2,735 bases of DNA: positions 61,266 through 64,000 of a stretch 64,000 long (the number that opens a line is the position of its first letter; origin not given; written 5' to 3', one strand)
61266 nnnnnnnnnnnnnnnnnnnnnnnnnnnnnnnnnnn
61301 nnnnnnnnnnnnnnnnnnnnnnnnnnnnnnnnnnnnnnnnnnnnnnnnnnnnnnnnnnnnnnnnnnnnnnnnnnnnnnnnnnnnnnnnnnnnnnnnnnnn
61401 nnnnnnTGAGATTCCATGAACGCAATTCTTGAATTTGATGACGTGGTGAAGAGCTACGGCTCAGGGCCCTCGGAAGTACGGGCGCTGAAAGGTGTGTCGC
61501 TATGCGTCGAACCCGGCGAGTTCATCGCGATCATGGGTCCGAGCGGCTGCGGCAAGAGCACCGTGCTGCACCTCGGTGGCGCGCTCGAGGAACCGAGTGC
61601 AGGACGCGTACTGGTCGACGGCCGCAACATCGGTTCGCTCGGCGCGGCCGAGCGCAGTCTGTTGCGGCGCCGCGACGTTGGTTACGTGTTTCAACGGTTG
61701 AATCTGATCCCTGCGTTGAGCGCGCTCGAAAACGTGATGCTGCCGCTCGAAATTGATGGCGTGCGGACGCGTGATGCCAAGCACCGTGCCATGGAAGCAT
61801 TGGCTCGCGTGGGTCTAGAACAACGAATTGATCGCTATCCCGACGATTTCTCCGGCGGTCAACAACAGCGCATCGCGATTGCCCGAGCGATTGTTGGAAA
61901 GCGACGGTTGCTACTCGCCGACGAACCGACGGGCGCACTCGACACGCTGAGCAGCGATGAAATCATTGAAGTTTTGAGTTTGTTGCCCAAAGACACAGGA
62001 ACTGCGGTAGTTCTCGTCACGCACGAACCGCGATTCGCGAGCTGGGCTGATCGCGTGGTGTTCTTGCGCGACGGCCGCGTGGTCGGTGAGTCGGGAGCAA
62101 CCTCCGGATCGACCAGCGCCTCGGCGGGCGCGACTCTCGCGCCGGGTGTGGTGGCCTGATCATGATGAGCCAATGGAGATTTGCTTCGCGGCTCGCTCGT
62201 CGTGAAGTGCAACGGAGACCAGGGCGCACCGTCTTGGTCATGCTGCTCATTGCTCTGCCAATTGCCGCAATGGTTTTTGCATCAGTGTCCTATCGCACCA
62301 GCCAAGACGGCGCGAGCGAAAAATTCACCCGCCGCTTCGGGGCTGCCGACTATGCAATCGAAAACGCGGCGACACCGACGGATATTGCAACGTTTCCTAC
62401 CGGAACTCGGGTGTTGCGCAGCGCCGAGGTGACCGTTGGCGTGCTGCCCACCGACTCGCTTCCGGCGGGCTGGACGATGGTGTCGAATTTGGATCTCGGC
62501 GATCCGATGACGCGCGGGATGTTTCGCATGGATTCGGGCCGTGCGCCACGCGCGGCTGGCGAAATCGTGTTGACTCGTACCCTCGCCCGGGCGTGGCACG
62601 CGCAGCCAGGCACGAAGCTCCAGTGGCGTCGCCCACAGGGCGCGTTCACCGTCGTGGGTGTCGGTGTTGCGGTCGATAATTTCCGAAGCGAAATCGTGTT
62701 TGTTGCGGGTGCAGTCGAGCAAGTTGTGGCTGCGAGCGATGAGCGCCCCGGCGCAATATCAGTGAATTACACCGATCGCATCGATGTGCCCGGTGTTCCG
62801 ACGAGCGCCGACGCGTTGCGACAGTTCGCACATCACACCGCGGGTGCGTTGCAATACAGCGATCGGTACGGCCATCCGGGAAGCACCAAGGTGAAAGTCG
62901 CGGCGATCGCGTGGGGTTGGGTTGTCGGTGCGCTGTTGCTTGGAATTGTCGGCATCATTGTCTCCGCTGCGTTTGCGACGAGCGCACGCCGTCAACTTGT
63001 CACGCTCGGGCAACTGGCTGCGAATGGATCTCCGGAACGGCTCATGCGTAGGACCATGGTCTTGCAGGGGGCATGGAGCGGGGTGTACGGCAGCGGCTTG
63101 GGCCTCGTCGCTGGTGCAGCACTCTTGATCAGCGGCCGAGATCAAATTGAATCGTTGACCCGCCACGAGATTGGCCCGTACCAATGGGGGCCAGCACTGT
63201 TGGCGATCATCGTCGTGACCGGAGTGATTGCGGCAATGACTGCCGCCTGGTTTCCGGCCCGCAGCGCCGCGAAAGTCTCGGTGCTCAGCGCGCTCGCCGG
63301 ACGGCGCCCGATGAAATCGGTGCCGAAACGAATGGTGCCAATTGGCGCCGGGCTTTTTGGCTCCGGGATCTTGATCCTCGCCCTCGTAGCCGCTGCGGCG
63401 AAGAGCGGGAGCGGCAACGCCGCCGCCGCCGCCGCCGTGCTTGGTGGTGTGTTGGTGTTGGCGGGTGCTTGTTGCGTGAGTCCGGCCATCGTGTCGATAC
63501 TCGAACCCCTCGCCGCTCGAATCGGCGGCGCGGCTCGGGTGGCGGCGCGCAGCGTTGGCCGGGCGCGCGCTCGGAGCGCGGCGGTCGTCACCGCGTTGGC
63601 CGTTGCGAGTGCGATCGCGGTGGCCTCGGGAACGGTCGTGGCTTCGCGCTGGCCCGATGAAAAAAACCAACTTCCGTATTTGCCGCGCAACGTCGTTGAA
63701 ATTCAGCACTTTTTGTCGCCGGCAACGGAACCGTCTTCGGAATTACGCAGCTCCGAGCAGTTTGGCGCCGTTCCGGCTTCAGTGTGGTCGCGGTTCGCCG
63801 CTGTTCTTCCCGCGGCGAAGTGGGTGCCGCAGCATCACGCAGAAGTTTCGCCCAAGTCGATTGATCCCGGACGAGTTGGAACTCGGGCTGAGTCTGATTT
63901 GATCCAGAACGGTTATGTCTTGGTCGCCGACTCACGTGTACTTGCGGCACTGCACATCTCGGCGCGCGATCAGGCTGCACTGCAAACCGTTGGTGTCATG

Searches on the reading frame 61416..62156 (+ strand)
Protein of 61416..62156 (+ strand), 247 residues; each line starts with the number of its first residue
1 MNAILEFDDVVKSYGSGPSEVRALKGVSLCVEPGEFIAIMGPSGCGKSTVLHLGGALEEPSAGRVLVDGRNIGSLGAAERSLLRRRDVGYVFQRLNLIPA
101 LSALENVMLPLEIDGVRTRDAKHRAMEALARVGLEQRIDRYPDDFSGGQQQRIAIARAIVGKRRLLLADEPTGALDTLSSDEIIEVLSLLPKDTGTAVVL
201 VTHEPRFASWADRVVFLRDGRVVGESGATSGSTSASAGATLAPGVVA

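Call 11: search_protein_families(library=pfam, proteins=[window:61416-62156:+], max_evalue=0.001)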
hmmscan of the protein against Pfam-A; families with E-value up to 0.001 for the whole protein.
window:61416-62156:+ (247 aa): 2 families
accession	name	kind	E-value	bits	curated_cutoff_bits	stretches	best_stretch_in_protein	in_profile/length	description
PF00005.33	ABC_tran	-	4.7e-34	118.4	25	1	24-172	1-136/137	ABC transporter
PF13304.12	AAA_21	-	3.7e-05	24.4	27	0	128-206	221-301/304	AAA domain, putative AbiEii toxin, Type IV TA system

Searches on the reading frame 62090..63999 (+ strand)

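Call 11: search_protein_families(library=pfam, proteins=[window:62090-63999:+], max_evalue=0.001)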
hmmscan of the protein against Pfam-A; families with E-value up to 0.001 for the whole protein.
window:62090-63999:+ (636 aa): 1 family
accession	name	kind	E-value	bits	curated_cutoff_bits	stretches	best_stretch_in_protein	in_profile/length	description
PF02687.27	FtsX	-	1.7e-05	25.3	25.5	1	278-397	2-119/120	FtsX-like permease C-terminal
